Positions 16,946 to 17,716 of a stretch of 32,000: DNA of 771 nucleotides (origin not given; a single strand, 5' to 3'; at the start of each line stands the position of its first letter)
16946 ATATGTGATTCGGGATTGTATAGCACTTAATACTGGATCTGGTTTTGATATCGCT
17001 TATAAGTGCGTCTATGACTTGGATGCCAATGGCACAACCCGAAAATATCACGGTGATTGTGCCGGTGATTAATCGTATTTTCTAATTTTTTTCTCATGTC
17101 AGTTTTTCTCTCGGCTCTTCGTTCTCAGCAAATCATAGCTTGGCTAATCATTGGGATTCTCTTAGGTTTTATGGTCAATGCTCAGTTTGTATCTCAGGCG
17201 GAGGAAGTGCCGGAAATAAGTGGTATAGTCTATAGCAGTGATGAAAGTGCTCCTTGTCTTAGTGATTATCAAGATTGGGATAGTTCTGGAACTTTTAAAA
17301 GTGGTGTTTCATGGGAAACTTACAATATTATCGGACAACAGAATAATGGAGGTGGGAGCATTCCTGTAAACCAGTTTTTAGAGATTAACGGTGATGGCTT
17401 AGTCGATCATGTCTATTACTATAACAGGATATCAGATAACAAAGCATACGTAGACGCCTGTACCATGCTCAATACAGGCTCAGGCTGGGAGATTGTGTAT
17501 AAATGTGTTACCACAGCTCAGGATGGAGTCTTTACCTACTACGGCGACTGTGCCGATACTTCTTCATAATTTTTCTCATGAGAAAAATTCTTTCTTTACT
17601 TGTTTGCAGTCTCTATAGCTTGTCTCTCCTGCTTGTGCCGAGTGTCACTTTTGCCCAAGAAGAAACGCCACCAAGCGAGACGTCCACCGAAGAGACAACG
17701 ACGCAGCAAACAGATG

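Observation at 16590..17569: Two paralogous single-blade FG-GAP-like secreted proteins immediately upstream of an RHS protein that lacks the TcB-type propeller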

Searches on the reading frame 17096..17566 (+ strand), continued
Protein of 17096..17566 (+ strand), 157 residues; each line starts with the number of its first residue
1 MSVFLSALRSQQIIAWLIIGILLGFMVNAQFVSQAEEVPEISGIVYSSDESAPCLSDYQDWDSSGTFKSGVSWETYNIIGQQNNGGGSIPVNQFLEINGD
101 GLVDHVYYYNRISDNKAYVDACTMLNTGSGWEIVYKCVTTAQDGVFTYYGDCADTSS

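Call 43: search_solved_structures(query=A2, max_evalue=10, show_alignments=4)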
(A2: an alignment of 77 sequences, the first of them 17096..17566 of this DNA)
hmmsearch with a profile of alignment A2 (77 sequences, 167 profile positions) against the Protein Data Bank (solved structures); distinct sequences matched with E-value up to 10: 2.
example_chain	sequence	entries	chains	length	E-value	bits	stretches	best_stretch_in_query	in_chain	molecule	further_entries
4o7j_B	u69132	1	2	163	1.3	12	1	100-120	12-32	CarG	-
5e6r_A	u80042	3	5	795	1.6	11.7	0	97-110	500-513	Integrin alpha-L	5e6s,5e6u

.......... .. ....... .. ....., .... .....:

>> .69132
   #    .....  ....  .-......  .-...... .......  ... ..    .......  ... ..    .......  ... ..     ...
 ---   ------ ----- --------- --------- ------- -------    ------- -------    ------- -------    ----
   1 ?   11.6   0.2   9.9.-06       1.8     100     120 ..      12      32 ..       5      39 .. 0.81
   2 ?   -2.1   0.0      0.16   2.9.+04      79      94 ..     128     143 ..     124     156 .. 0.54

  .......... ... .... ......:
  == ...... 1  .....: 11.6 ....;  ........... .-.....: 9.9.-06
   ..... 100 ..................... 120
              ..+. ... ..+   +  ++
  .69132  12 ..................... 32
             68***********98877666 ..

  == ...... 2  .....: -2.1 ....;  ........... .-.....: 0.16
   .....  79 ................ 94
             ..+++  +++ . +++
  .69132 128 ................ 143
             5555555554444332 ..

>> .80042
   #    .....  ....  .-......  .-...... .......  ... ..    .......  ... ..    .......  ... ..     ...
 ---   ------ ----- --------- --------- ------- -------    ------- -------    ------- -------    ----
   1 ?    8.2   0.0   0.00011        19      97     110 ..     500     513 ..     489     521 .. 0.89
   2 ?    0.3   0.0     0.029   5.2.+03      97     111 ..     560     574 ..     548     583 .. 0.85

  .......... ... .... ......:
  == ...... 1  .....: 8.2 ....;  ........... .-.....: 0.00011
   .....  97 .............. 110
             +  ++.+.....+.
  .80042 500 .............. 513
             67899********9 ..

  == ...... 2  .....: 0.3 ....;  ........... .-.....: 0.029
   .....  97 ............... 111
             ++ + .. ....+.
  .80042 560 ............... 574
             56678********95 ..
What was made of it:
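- Tried and rejected: A family-profile PDB search gave only motif-level hits: CarG at E 1.3 and integrin alpha-L at E 1.6 (call 43).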

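Call 69: find_encoding_contigs(protein=P0108, flank=6000, max_places=2)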
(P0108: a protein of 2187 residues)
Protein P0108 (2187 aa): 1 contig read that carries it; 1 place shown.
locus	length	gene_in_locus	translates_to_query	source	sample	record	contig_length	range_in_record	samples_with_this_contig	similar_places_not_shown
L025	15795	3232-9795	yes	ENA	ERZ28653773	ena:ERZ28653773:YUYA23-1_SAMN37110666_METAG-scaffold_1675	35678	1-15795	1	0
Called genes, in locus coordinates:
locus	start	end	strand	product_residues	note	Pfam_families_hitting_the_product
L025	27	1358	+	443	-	PF00270:DEAD, PF04851:ResIII (weak), PF00271:Helicase_C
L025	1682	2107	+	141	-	-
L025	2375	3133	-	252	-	PF00072:Response_reg, PF00486:Trans_reg_C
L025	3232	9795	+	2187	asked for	PF03534:SpvB, PF13517:FG-GAP_3 (faint), PF05593:RHS_repeat (weak)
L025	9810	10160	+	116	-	-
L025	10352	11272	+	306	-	PF00892:EamA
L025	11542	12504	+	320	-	-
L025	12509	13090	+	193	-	-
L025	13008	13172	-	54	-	-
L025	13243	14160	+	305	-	PF00512:HisKA, PF02518:HATPase_c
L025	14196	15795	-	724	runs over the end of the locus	PF00133:tRNA-synt_1, PF09334:tRNA-synt_1g, PF08264:Anticodon_1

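Call 70: find_encoding_contigs(protein=P0014, flank=6000, max_places=2)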
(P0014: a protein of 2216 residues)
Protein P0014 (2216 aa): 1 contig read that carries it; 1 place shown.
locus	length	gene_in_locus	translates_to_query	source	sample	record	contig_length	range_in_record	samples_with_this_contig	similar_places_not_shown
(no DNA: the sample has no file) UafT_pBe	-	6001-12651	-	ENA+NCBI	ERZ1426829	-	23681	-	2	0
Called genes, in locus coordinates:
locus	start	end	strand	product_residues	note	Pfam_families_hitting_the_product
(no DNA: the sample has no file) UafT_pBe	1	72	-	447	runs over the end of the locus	PF24684:Vgb_lyase (faint), PF25021:TEN_NHL (weak), PF06739:SBBP (faint), PF25021:TEN_NHL, PF01436:NHL (weak), PF18962:Por_Secre_tail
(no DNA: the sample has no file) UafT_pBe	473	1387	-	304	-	PF08401:ArdcN, PF18818:MPTase-PolyVal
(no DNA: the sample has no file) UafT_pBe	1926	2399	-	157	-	-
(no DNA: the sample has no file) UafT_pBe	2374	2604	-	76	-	-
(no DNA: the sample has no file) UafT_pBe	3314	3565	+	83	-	-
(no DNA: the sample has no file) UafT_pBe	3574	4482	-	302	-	PF13495:Phage_int_SAM_4 (weak), PF00589:Phage_integrase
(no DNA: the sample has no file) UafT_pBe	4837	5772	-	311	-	PF13495:Phage_int_SAM_4 (weak), PF02899:Phage_int_SAM_1 (faint), PF00589:Phage_integrase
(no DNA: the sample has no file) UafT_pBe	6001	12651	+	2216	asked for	PF03534:SpvB, PF05593:RHS_repeat (faint), PF01839:FG-GAP (faint), PF13517:FG-GAP_3 (faint), PF25023:TEN_YD-shell (weak)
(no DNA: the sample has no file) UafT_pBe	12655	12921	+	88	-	-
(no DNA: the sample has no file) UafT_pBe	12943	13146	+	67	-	PF10049:DUF2283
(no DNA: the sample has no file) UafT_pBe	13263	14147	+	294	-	PF01939:NucS_C (weak)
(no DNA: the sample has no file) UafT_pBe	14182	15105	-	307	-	-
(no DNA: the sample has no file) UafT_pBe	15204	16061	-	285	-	PF04471:Mrr_cat, PF22722:NA-iREase1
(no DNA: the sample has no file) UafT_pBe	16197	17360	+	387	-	PF10412:TrwB_AAD_bind (faint), PF12696:TraG-D_C (weak)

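Call 73: list_cluster_members(proteins=[P0001, P0002, P0041, P0163, P0172, P0178])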
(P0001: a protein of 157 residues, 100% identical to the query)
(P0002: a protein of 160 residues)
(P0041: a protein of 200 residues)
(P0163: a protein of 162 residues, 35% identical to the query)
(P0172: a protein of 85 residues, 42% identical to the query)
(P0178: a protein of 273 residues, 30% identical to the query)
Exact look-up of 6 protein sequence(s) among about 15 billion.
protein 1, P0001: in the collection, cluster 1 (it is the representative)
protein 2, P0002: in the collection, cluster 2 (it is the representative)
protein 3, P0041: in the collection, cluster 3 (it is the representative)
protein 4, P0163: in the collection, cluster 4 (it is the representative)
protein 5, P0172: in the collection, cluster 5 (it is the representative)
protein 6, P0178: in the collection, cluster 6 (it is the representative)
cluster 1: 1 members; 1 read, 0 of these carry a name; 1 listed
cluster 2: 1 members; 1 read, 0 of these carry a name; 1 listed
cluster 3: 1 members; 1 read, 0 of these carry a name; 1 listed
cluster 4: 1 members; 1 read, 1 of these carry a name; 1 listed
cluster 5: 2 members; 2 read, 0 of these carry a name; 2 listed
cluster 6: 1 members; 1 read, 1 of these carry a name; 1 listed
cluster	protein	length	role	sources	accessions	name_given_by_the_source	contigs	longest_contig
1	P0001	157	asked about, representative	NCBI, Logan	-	-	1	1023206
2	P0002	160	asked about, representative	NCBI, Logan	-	-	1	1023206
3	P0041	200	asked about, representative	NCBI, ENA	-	-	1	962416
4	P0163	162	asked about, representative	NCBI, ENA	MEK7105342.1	MAG: hypothetical protein AAB865_01525 [Patescibacteria group bacterium]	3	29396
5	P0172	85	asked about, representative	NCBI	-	-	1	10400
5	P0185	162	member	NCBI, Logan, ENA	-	-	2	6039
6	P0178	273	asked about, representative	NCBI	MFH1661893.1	MAG: VCBS repeat-containing protein [Candidatus Falkowbacteria bacterium]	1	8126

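Call 74: search_protein_families(library=pfam, proteins=[P0009, P0013, P0025, P0031, P0033, P0039, P0045, P0079], max_evalue=0.0001)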
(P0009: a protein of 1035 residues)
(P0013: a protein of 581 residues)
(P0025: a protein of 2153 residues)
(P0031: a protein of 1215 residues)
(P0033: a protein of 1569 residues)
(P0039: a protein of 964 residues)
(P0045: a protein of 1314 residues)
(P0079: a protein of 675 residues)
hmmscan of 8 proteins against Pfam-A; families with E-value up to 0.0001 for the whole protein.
P0009 (1035 aa): 5 families
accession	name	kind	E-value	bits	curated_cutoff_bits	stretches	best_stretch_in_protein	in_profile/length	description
PF12256.14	TcdB_toxin_midN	-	5e-18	65.5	24.8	1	566-702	30-176/181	Insecticide toxin TcdB middle/N-terminal region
PF13517.12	FG-GAP_3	-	3.1e-17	63.3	26.9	1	324-392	1-58/61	FG-GAP-like repeat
PF03534.18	SpvB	-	3.6e-07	30.1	22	1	7-68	124-186/287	Salmonella virulence plasmid 65kDa B protein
PF01839.29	FG-GAP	-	1.5e-05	25.2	22.1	0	383-392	8-17/37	FG-GAP repeat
PF05593.20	RHS_repeat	-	2.6e-05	24.9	22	0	911-940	8-37/38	RHS Repeat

P0013 (581 aa): 4 families
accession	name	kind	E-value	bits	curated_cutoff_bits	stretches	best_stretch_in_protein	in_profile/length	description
PF12256.14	TcdB_toxin_midN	-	1e-15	57.9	24.8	1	395-549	13-171/181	Insecticide toxin TcdB middle/N-terminal region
PF13517.12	FG-GAP_3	-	1.6e-14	54.7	26.9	1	359-426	1-60/61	FG-GAP-like repeat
PF01839.29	FG-GAP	-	1.3e-08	34.9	22.1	0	175-183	9-17/37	FG-GAP repeat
PF00404.24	Dockerin_1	-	3.1e-05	24.5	22.9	0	355-367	33-45/57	Dockerin type I domain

P0025 (2153 aa): 2 families
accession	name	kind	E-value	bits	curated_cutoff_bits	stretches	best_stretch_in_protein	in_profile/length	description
PF05593.20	RHS_repeat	-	4.8e-29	100.6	22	1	1222-1254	2-34/38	RHS Repeat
PF12256.14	TcdB_toxin_midN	-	4e-07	29.9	24.8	0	647-811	9-167/181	Insecticide toxin TcdB middle/N-terminal region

P0031 (1215 aa): 3 families
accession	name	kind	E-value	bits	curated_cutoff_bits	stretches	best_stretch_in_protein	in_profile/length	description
PF12256.14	TcdB_toxin_midN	-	6e-12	45.7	24.8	1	732-868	31-160/181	Insecticide toxin TcdB middle/N-terminal region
PF13517.12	FG-GAP_3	-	8.2e-12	46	26.9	1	532-602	1-59/61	FG-GAP-like repeat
PF03534.18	SpvB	-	6.3e-08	32.6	22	1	31-75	2-46/287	Salmonella virulence plasmid 65kDa B protein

P0033 (1569 aa): 4 families
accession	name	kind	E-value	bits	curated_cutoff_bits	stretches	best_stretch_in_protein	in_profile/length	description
PF05593.20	RHS_repeat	-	2.6e-21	75.9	22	1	1266-1292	1-27/38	RHS Repeat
PF03534.18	SpvB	-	3.3e-13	49.9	22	1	34-212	4-190/287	Salmonella virulence plasmid 65kDa B protein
PF01839.29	FG-GAP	-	1.1e-07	32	22.1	0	397-406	8-17/37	FG-GAP repeat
PF13517.12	FG-GAP_3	-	1.9e-07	32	26.9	0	334-406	1-58/61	FG-GAP-like repeat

P0039 (964 aa): 4 families
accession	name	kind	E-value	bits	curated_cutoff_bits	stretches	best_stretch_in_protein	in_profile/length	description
PF12256.14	TcdB_toxin_midN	-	3.1e-22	79.2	24.8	1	744-895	17-180/181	Insecticide toxin TcdB middle/N-terminal region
PF03534.18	SpvB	-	1.3e-15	57.8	22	1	57-228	2-183/287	Salmonella virulence plasmid 65kDa B protein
PF13517.12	FG-GAP_3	-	6.7e-14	52.7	26.9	0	356-431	1-60/61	FG-GAP-like repeat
PF01839.29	FG-GAP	-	1.2e-05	25.5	22.1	0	692-702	7-17/37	FG-GAP repeat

P0045 (1314 aa): 5 families
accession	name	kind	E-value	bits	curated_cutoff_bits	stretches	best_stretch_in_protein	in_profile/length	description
PF03534.18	SpvB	-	9.6e-13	48.4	22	1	69-249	3-189/287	Salmonella virulence plasmid 65kDa B protein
PF13517.12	FG-GAP_3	-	1e-12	48.8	26.9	0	554-629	1-59/61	FG-GAP-like repeat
PF12256.14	TcdB_toxin_midN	-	9.4e-08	32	24.8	0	827-971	14-158/181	Insecticide toxin TcdB middle/N-terminal region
PF01839.29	FG-GAP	-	1e-06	28.9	22.1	0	393-406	9-22/37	FG-GAP repeat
PF05593.20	RHS_repeat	-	4e-05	24.3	22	0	1123-1159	1-33/38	RHS Repeat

P0079 (675 aa): 9 families
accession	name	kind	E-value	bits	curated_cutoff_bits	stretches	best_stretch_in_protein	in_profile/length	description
PF13517.12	FG-GAP_3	-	1.1e-62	208.9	26.9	5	24-89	1-60/61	FG-GAP-like repeat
PF01839.29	FG-GAP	-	8.9e-45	150.4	22.1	0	349-363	5-19/37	FG-GAP repeat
PF00404.24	Dockerin_1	-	1.2e-20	73.9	22.9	0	345-359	29-43/57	Dockerin type I domain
PF10295.14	DUF2406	-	1.1e-12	48.8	27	0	37-48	36-47/63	Uncharacterised protein (DUF2406)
PF13202.12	EF-hand_5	-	1.5e-12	46.8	25.9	0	351-365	7-21/25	EF hand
PF13405.12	EF-hand_6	-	1.8e-11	43.1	25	0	78-91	9-22/30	EF-hand domain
PF09346.15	SMI1_KNR4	-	2.7e-08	34.9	25.4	0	98-169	19-89/125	SMI1 / KNR4 family (SUKH-1)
PF13406.11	SLT_2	-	9e-07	28.8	24.3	0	623-645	167-189/292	Transglycosylase SLT domain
PF13499.12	EF-hand_7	-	1.6e-05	25.6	30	0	23-85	11-56/67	EF-hand domain pair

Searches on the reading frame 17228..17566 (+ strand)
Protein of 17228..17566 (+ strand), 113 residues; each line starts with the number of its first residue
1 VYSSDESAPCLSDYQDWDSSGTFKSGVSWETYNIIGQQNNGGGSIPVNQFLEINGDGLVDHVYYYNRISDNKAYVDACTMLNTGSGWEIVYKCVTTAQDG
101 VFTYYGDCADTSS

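Call 26: find_related_loci(query=A3, collection=genome_contigs, flank=10000)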
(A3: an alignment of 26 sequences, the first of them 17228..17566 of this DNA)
Query A3 (113 aa) in genome_contigs; peptide patterns used: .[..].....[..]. (x = any residue, [..] = any of these).
600 stretches matched a pattern (row limit reached: there are more); 4 encode a relative of the query (tblastn E <= 1e-3); 4 distinct loci.
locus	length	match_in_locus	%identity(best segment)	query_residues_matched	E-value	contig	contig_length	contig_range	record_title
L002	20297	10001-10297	53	50-88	7e-7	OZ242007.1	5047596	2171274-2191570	MAG: Arenicellales bacterium isolate 2a8091be-2230-4377-859d-c70952c9977b genome assembly, chromosome: 1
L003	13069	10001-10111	48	49-90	2e-6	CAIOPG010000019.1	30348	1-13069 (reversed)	MAG: Candidatus Omnitrophica bacterium isolate Umea1p4_bin-199 genome assembly, contig: bin-199:19/20, whole genome shot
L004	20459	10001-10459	47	49-88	3e-6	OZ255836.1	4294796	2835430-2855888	MAG: Gammaproteobacteria bacterium isolate ca7a236c-5591-4785-93cc-85d1117cbe75 genome assembly, chromosome: 1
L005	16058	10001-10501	42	38-87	7e-6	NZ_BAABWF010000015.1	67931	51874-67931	Arenicella sp. 4NH20-0111 sequence15, whole genome shotgun sequence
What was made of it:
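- The propeller-bearing controls are from, or look like, other phyla: Gammaproteobacteria, Omnitrophica, and a contig with a T9SS-tail protein (calls 26, 70).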

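Call 30: predict_structure(alignment_id=A3)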
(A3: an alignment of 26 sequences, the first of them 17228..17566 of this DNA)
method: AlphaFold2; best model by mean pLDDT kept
length: 113 residues; sequences in the alignment: 26
mean_pLDDT: 87.7   pTM: 0.80
mean pLDDT of the five models: 87.7, 85.7, 85.5, 82.7, 78.9
residues with pLDDT >= 90: 76; 70-90: 21; 50-70: 13; < 50: 3
segments of 3 or more residues with pLDDT < 50: 1-3
pLDDT, mean of each block of 10 residues (from residue 1): 60 95 94 71 79 92 91 94 95 96 97 88
secondary structure, 60 per line:
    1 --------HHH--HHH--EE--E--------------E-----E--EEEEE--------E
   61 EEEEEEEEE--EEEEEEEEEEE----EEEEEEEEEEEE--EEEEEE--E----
elements in order: E47-51 E60-69 E72-82 E87-98 E101-106
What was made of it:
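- On FG-GAP / FG-GAP_3 (VCBS) repeat, Pfam PF01839 / PF13517: The AlphaFold model (pLDDT 87.7) shows a five-strand meander at residues 47-106 of the modelled segment (call 30).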

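Call 36: fold_search(model_id=the predicted structure, library=pdb)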
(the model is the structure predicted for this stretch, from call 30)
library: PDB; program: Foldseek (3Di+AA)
matches with E <= 10: 490; with E <= 0.001: 0
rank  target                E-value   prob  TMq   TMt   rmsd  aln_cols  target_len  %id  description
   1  1i3s_B                8.4e-02  0.72  0.27  0.13   7.0        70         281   13  THE 2.7 ANGSTROM RESOLUTION CRYSTAL STRUCTURE OF A MUTATED BACULOVIRUS P35 AFTER CASPASE CLEAVAGE (released 2001-10-24)
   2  1i3s_C                1.5e-01  0.72  0.27  0.13   6.4        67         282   13  THE 2.7 ANGSTROM RESOLUTION CRYSTAL STRUCTURE OF A MUTATED BACULOVIRUS P35 AFTER CASPASE CLEAVAGE (released 2001-10-24)
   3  1i3s_A                2.3e-01  0.30  0.24  0.13   6.9        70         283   14  THE 2.7 ANGSTROM RESOLUTION CRYSTAL STRUCTURE OF A MUTATED BACULOVIRUS P35 AFTER CASPASE CLEAVAGE (released 2001-10-24)
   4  8vo1                  2.4e-01  0.35  0.29  0.24  11.0        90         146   13  Pathogenesis related 10-10 C155S mutant (released 2024-10-23)
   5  7uqo                  2.7e-01  0.35  0.29  0.25  11.8        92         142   13  Pathogenesis related 10-10 (S)-tetrahydropapaverine complex (released 2023-03-01)
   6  1p35_B                2.8e-01  0.35  0.25  0.13   5.7        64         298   17  CRYSTAL STRUCTURE OF BACULOVIRUS P35 (released 1999-06-01)
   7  1i4e_A                3.0e-01  0.51  0.26  0.12   6.7        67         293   13  CRYSTAL STRUCTURE OF THE CASPASE-8/P35 COMPLEX (released 2001-03-28)
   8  7uqn                  4.4e-01  0.25  0.29  0.24  11.8        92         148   13  Pathogenesis related 10-10 noscapine complex (released 2023-03-01)
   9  8vo2                  4.4e-01  0.18  0.27  0.22  11.0        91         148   13  Pathogenesis related 10-10 C59S mutant (released 2024-10-23)
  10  8i34_A                4.6e-01  0.41  0.31  0.22   7.7        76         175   20  The crystal structure of EPD-BCP1 from a marine sponge (released 2023-08-16)
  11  5dm5_D                4.6e-01  0.07  0.17  0.17  11.2        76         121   14  Crystal structure of the hexameric thioesterase y2039 from Yersinia pestis (released 2015-11-11)
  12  1p35_C                4.9e-01  0.35  0.29  0.14   6.3        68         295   13  CRYSTAL STRUCTURE OF BACULOVIRUS P35 (released 1999-06-01)
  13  8vo3                  4.9e-01  0.16  0.27  0.23  11.1        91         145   13  Pathogenesis related 10-10 C59S mutant papaverine complex (released 2024-10-23)
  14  1p35_A                5.4e-01  0.23  0.25  0.12   6.5        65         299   15  CRYSTAL STRUCTURE OF BACULOVIRUS P35 (released 1999-06-01)
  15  1y8c                  5.7e-01  0.35  0.27  0.14   8.3        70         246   10  Crystal structure of a S-adenosylmethionine-dependent methyltransferase from Clostridium acetobutylicum ATCC 824 (released 2004-12-28)
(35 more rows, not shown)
